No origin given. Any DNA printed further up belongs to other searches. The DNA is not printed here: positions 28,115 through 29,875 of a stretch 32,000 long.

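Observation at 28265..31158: Orphan three-gene cluster with the architecture of a type IV pilus / type II secretion inner-membrane platform (PilM-N, PilO, PilP-like) in a Wolbachia-like genome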

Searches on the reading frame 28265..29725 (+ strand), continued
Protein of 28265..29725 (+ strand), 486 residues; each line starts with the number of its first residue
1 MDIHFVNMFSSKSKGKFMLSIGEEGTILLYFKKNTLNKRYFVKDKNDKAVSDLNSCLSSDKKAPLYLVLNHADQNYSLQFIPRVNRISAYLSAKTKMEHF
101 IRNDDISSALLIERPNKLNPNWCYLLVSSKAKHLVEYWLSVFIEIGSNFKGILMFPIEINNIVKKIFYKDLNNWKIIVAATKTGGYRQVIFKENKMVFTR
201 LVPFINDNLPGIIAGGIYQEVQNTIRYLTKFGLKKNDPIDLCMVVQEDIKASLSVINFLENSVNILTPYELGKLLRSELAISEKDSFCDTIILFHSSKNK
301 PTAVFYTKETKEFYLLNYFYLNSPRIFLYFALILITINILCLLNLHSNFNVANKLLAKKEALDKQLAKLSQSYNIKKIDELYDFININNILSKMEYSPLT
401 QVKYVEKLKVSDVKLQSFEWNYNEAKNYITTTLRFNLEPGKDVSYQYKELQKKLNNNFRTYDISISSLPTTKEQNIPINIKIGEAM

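Call 51: search_protein_families(library=ncbifam, proteins=[L022:9998-11623:+, L022:11627-12322:+, L022:12322-13242:+, L022:13253-13969:+, L022:16254-17906:-, L022:6186-8765:+, L022:13980-15074:-, L022:15077-16231:-, L018:14464-15300:-, L018:15261-16085:-], max_evalue=0.01)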
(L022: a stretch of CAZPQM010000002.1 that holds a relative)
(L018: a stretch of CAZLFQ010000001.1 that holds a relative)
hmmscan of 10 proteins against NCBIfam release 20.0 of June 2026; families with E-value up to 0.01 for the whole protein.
L022:9998-11623:+ (542 aa): 0 families

L022:11627-12322:+ (232 aa): 0 families

L022:12322-13242:+ (307 aa): 0 families

L022:13253-13969:+ (238 aa): 187 families (the best 25 are shown)
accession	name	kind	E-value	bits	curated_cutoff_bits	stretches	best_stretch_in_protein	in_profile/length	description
TIGR01188.1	drrA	subfamily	1.9e-44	152.2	312.45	1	12-229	1-221/302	daunorubicin resistance ABC transporter, ATP-binding protein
TIGR03522.1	GldA_ABC_ATP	equivalog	3.1e-44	151.7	402.6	1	6-234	4-234/301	gliding motility-associated ABC transporter ATP-binding subunit GldA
TIGR03740.1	galliderm_ABC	subfamily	2.2e-42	145.2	309.75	1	5-235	1-221/223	lantibiotic protection ABC transporter ATP-binding subunit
NF033858.1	ABC2_perm_RbbA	equivalog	6.6e-42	143.4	1050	1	7-236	269-501/909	ribosome-associated ATPase/putative transporter RbbA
NF047565.1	PSM_export_PmtA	equivalog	2.8e-34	118.7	350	1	17-220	14-216/282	phenol-soluble modulin export ABC transporter ATP-binding protein PmtA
TIGR04406.1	LPS_export_lptB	equivalog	3.9e-34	118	240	1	5-227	2-230/239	LPS export ABC transporter ATP-binding protein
TIGR04521.1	ECF_ATPase_2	equivalog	5.9e-33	114.1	330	2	106-225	118-238/279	energy-coupling factor transporter ATPase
NF047568.1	PSM_export_PmtC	equivalog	9.3e-33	113.9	375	1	6-211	2-199/290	phenol-soluble modulin export ABC transporter ATP-binding protein PmtC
NF010060.0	PRK13537.1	equivalog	2.6e-31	108.7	521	1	2-219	13-233/314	nodulation factor ABC transporter ATP-binding protein NodI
TIGR03864.1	PQQ_ABC_ATP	hypoth_equivalog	6.4e-31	107.6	302.25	1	5-234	2-234/236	ABC transporter, ATP-binding subunit, PQQ-dependent alcohol dehydrogenase system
NF000355.4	ribo_prot_ABC_F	equivalog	1.2e-29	103.6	380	1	6-225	4-208/499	ribosomal protection-like ABC-F family protein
NF010059.0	PRK13536.1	equivalog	1.2e-29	103.2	549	1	7-223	46-265/342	nodulation factor ABC transporter ATP-binding protein NodI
TIGR03265.1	PhnT2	equivalog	1.6e-29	103.2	457.7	1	3-223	3-226/353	putative 2-aminoethylphosphonate ABC transporter ATP-binding protein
TIGR01186.1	proV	subfamily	3.5e-29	102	326.6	1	14-220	3-218/363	betaine/proline/choline family ABC transporter ATP-binding protein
TIGR01288.1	nodI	equivalog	9.9e-29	100.3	424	1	7-223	7-226/303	nodulation factor ABC transporter ATP-binding protein NodI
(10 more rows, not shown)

L022:16254-17906:- (550 aa): 23 families
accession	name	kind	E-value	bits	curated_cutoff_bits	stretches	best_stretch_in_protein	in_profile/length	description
TIGR02917.1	PEP_TPR_lipo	equivalog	2.2e-16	59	312.2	1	371-529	613-771/899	XrtA/PEP-CTERM system TPR-repeat protein PrsT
NF033920.0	C39_PA2778_fam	equivalog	1.5e-14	54.1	150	2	348-437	145-234/255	PA2778 family cysteine peptidase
NF040959.1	MamA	equivalog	2.9e-12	46.5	200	1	370-523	48-202/204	magnetosome protein MamA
TIGR02521.1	type_IV_pilW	equivalog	6.2e-12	45.6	154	2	370-460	42-132/234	type IV pilus biogenesis/stability protein PilW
TIGR02552.1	LcrH_SycD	equivalog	3.7e-11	42.9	104.8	1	360-459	19-122/136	SycD/LcrH family type III secretion system chaperone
NF008757.0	PRK11788.1-5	equivalog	1.7e-08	34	363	1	391-527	105-247/388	lipopolysaccharide assembly protein LapB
NF052415.1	T3SS_chap_SctY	equivalog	3.7e-08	33.8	70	2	372-425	19-72/106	type III secretion apparatus assembly chaperone SctY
TIGR03939.1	PGA_TPR_OMP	equivalog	3.8e-08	32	366.65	1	373-430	100-157/800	poly-beta-1,6 N-acetyl-D-glucosamine export porin PgaA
TIGR00540.1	TPR_hemY_coli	hypoth_equivalog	2.9e-07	29.6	142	1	382-519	250-384/385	heme biosynthesis-associated TPR protein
NF053607.1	CHU_0125_OmpA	equivalog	8.7e-07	27.8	620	1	363-425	23-85/639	CHU_0125 family OmpA-like outer membrane integrity protein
NF033758.1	gliding_GltE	equivalog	2.4e-06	26.8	225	1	366-432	263-330/411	adventurous gliding motility TPR repeat lipoprotein GltE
NF008520.0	PRK11447.1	equivalog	1e-05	23.6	858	1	373-522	365-523/1157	cellulose synthase complex outer membrane protein BcsC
NF007302.0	PRK09782.1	equivalog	1.4e-05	23.3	1223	1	364-508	517-660/990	phage receptor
NF033762.1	social_mot_Tgl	equivalog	1.6e-05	24.4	225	1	318-485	27-195/252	social motility TPR repeat lipoprotein Tgl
NF052400.1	M48_BAM_BepA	equivalog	1.6e-05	23.9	570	1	376-528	288-443/483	beta-barrel assembly-enhancing protease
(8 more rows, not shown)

L022:6186-8765:+ (859 aa): 23 families
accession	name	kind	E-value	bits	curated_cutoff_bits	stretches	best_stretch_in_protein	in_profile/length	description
TIGR02538.1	type_IV_pilB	equivalog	1.1e-151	506.3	675.65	1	300-852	2-561/564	type IV-A pilus assembly ATPase PilB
TIGR02533.1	type_II_gspE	equivalog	7.7e-147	489.9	630.25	1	372-851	2-484/486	type II secretion system ATPase GspE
NF053534.1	T4PilAsmATPsTfpB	equivalog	7.9e-118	394.4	850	1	344-852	66-581/584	type IV pilus assembly ATPase TfpB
NF007755.0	PRK10436.1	equivalog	2.8e-113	379.1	617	1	421-854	53-460/465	type II secretion system protein GspE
NF041000.1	ATPase_ComGA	equivalog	2.7e-69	233.1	300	1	480-744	2-265/267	competence type IV pilus ATPase ComGA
TIGR01420.1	pilT_fam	subfamily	2.5e-47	161.8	319.1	1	478-746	2-270/343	PilT/PilU family type 4a pilus ATPase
TIGR02525.1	plasmid_TraJ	equivalog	8.3e-22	77.7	368.3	1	600-724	142-272/372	plasmid transfer ATPase TraJ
TIGR02524.1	dot_icm_DotB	equivalog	6.6e-20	71.6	463.3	1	605-724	131-259/358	Dot/Icm type IV secretion system ATPase DotB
NF058587.1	archaellum_moto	equivalog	2e-16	59.8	550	1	599-720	267-392/527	archaellum flagellar ATPase motor FlaI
NF053729.1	c-di-GMP_motif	domain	6.1e-14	51.6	38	1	299-352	1-52/53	cyclic di-GMP-binding domain-containing protein, MshE-related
NF010407.0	PRK13833.1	subfamily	1.1e-12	48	499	1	611-723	147-261/323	conjugal transfer protein TrbB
TIGR02782.1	TrbB_P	equivalog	1.6e-12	47.3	304.55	1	610-722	138-253/303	P-type conjugative transfer ATPase TrbB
NF008411.1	PRK11234.1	equivalog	6.7e-12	44.6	1170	1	293-420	477-601/723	cyclic di-3',5'-guanylate-activated glycosyltransferase NfrB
TIGR02788.1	VirB11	equivalog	1.8e-11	43.6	249.95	1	599-724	136-265/308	P-type DNA transfer ATPase VirB11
TIGR03819.1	heli_sec_ATPase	hypoth_equivalog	1e-08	34.8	373.15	1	566-725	135-301/340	TadA family conjugal transfer-associated ATPase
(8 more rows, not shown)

L022:13980-15074:- (364 aa): 23 families
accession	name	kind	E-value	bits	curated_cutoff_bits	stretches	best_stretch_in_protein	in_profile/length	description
TIGR01420.1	pilT_fam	subfamily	7.9e-127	423.2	319.1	1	7-343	5-342/343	PilT/PilU family type 4a pilus ATPase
TIGR02525.1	plasmid_TraJ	equivalog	3.4e-44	151.3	368.3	1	81-296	101-325/372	plasmid transfer ATPase TraJ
NF041000.1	ATPase_ComGA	equivalog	2.2e-38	131.8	300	1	75-271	76-266/267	competence type IV pilus ATPase ComGA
TIGR02533.1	type_II_gspE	equivalog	3.1e-32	111.9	630.25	1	117-270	236-379/486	type II secretion system ATPase GspE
TIGR02524.1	dot_icm_DotB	equivalog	8.7e-32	110.7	463.3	1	93-308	103-323/358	Dot/Icm type IV secretion system ATPase DotB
TIGR02538.1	type_IV_pilB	equivalog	8.7e-31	107.2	675.65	1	114-245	306-433/564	type IV-A pilus assembly ATPase PilB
NF053534.1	T4PilAsmATPsTfpB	equivalog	2e-27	95.8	850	1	114-270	326-472/584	type IV pilus assembly ATPase TfpB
NF007755.0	PRK10436.1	equivalog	2.8e-27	95.5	617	1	82-270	171-355/465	type II secretion system protein GspE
NF058587.1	archaellum_moto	equivalog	5e-15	55.2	550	1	121-242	272-394/527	archaellum flagellar ATPase motor FlaI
TIGR02788.1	VirB11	equivalog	8.7e-15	54.5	249.95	1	117-248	138-269/308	P-type DNA transfer ATPase VirB11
TIGR02782.1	TrbB_P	equivalog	2.7e-14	53.1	304.55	1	117-266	130-277/303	P-type conjugative transfer ATPase TrbB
NF053672.1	bindosome_BasE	exception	1.7e-13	50.1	1000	1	88-311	236-444/512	bindosome assembly system ATPase subunit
TIGR03819.1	heli_sec_ATPase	hypoth_equivalog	3.8e-13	49.3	373.15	1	119-241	173-297/340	TadA family conjugal transfer-associated ATPase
NF010469.0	PRK13894.1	subfamily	1.3e-12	47.7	508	1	115-246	141-269/320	conjugal transfer ATPase TrbB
NF010407.0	PRK13833.1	subfamily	3.5e-10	39.8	499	1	122-298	142-312/323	conjugal transfer protein TrbB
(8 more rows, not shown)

L022:15077-16231:- (384 aa): 23 families
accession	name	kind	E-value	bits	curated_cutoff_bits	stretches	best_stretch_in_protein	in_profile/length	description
TIGR01420.1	pilT_fam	subfamily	4.1e-143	476.7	319.1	1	3-338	2-337/343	PilT/PilU family type 4a pilus ATPase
TIGR02533.1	type_II_gspE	equivalog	4e-50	170.9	630.25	1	4-271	114-381/486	type II secretion system ATPase GspE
TIGR02538.1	type_IV_pilB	equivalog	4.3e-48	164.3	675.65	1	4-271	186-454/564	type IV-A pilus assembly ATPase PilB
NF007755.0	PRK10436.1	equivalog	1.1e-46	159.5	617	1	5-271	91-357/465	type II secretion system protein GspE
TIGR02525.1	plasmid_TraJ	equivalog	1.3e-46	159.3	368.3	1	61-336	78-364/372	plasmid transfer ATPase TraJ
TIGR02524.1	dot_icm_DotB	equivalog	2.2e-45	155.4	463.3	1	3-331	6-346/358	Dot/Icm type IV secretion system ATPase DotB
NF041000.1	ATPase_ComGA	equivalog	8e-40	136.5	300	1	10-270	7-266/267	competence type IV pilus ATPase ComGA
NF053534.1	T4PilAsmATPsTfpB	equivalog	5.9e-37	127.3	850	1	115-269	328-472/584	type IV pilus assembly ATPase TfpB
NF058587.1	archaellum_moto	equivalog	8.5e-21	74.3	550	1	126-241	278-394/527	archaellum flagellar ATPase motor FlaI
TIGR02782.1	TrbB_P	equivalog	2.2e-19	69.9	304.55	1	122-277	135-286/303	P-type conjugative transfer ATPase TrbB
TIGR02788.1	VirB11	equivalog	1.8e-18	66.6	249.95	1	113-265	135-289/308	P-type DNA transfer ATPase VirB11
TIGR03819.1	heli_sec_ATPase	hypoth_equivalog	2.3e-15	56.6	373.15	1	91-280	139-335/340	TadA family conjugal transfer-associated ATPase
NF010469.0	PRK13894.1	subfamily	6.2e-15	55.3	508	1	123-244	149-268/320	conjugal transfer ATPase TrbB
NF010407.0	PRK13833.1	subfamily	2.1e-13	50.4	499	1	118-271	139-287/323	conjugal transfer protein TrbB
NF053672.1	bindosome_BasE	exception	8.2e-12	44.6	1000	1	123-247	270-395/512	bindosome assembly system ATPase subunit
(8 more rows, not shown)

L018:14464-15300:- (278 aa): 3 families
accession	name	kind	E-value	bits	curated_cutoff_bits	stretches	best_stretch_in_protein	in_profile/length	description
TIGR02532.1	IV_pilin_GFxxxE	domain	2e-05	24.2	16.3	1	19-40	2-23/24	prepilin-type N-terminal cleavage/methylation domain-containing protein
NF041775.1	typeIV_PilA_Myxo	equivalog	0.00068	19.7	400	1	18-85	10-81/214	type IV pilin protein PilA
TIGR01708.2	typeII_sec_gspH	equivalog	0.0039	17.2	80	1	19-59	2-43/169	type II secretion system minor pseudopilin GspH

L018:15261-16085:- (274 aa): 1 family
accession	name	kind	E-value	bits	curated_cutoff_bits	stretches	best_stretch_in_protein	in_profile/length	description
TIGR02532.1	IV_pilin_GFxxxE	domain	0.0023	17.7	16.3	1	15-38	1-24/24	prepilin-type N-terminal cleavage/methylation domain-containing protein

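Call 61: find_encoding_contigs(protein=P0004, flank=6000, max_places=1)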
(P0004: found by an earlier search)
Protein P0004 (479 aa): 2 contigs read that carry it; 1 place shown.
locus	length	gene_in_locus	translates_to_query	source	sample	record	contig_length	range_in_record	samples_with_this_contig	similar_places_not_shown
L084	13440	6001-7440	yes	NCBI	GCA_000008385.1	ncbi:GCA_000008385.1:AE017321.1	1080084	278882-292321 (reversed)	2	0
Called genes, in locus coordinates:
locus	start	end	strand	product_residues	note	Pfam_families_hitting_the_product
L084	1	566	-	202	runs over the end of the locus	PF00081:Sod_Fe_N, PF02777:Sod_Fe_C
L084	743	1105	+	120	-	-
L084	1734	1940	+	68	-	-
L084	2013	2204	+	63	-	-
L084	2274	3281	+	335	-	PF00814:TsaD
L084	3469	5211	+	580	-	PF00664:ABC_membrane, PF02463:SMC_N (weak), PF00005:ABC_tran, PF13304:AAA_21 (faint)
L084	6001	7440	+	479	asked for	-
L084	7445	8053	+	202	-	-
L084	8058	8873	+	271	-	-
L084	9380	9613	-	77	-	-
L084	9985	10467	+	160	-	PF00436:SSB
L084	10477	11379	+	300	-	PF00701:DHDPS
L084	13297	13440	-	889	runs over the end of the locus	PF01326:PPDK_N, PF00391:PEP-utilizers, PF02896:PEP-utilizers_C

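Call 62: find_encoding_contigs(protein=P0023, flank=6000, max_places=1)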
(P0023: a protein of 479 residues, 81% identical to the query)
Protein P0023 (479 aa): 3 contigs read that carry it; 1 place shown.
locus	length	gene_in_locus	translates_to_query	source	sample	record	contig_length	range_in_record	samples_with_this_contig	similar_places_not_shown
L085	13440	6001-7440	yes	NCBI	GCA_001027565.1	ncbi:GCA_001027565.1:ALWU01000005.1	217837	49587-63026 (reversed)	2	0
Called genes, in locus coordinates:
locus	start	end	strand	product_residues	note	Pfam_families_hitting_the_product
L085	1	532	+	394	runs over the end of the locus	PF01548:DEDD_Tnp_IS110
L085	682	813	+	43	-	-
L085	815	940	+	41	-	PF00872:Transposase_mut (weak)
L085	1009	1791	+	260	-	PF00872:Transposase_mut, PF10551:MULE (weak)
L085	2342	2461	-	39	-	-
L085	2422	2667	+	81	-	-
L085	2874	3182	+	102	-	-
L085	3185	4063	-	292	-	PF00905:Transpeptidase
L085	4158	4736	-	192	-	PF03717:PBP_dimer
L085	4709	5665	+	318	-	PF02401:LYTB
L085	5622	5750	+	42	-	-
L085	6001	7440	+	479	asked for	-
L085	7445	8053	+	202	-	-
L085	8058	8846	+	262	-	-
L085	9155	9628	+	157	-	PF00436:SSB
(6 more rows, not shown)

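Call 63: find_encoding_contigs(protein=P0029, flank=6000, max_places=1)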
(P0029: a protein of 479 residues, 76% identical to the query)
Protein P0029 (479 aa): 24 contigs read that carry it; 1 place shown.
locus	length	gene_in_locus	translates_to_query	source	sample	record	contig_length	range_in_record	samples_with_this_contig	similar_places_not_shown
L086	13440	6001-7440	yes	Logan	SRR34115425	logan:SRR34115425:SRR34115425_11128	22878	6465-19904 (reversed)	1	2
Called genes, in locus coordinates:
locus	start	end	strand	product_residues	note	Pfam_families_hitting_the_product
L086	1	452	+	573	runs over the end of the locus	PF00664:ABC_membrane, PF00005:ABC_tran, PF02463:SMC_N (faint)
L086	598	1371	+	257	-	PF02463:SMC_N (weak), PF00005:ABC_tran, PF13304:AAA_21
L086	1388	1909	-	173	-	PF01648:ACPS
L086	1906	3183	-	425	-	PF00587:tRNA-synt_2b, PF03129:HGTP_anticodon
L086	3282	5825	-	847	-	PF02205:WH2 (weak)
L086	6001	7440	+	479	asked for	-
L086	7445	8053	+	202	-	-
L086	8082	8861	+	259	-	-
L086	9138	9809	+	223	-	PF00121:TIM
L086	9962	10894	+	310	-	PF12796:Ank_2, PF13637:Ank_4, PF00023:Ank (weak), PF24521:Ank_KRIT1 (weak), PF12796:Ank_2, PF13637:Ank_4, PF00023:Ank, PF12796:Ank_2, +4 more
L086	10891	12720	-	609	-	PF00664:ABC_membrane, PF02463:SMC_N (weak), PF00005:ABC_tran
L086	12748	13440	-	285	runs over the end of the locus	PF01040:UbiA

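Call 74: search_protein_families(library=pfam, alignment_id=A2, max_evalue=10)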
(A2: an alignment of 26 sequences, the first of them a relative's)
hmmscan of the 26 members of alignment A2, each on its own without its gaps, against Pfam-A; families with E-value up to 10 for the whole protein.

A. member 1, P0100 (528 aa): 1 family
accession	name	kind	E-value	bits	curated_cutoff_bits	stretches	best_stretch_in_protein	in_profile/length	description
PF16101.10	PRIMA1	-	0.15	12.3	38.6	1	441-462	58-79/158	Proline-rich membrane anchor 1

B. families by the number of members that match (of 26 scanned): 25 families
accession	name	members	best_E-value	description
PF03607.23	DCX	1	0.0022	Doublecortin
PF12754.13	Get5_N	1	0.022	Get5, N-terminal domain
PF06785.16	UPF0242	1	0.023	Uncharacterised protein family (UPF0242) N-terminus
PF06833.16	MdcE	1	0.03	Malonate decarboxylase gamma subunit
PF04977.20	DivIC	1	0.036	Septum formation initiator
PF08563.16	P53_TAD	1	0.041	P53 transactivation motif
PF16848.10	SoDot-IcmSS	1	0.045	Substrate of the Dot/Icm secretion system, putative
PF09307.15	MHC2-interact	1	0.051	CLIP, MHC2 interacting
PF23868.1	Mmc1_C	1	0.06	Mmc1 C-terminal domain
PF02536.19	mTERF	1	0.061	mTERF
PF19073.5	DUF5769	1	0.063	Family of unknown function (DUF5769)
PF08814.16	XisH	1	0.064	XisH protein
PF22763.1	NrS1-1_pol-like_HBD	1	0.075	NrS-1 polymerase HBD domain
PF08066.17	PMC2NT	1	0.076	PMC2NT (NUC016) domain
PF25808.1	TPR_LAA1_C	1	0.1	LAA1-like, C-terminal TPR repeats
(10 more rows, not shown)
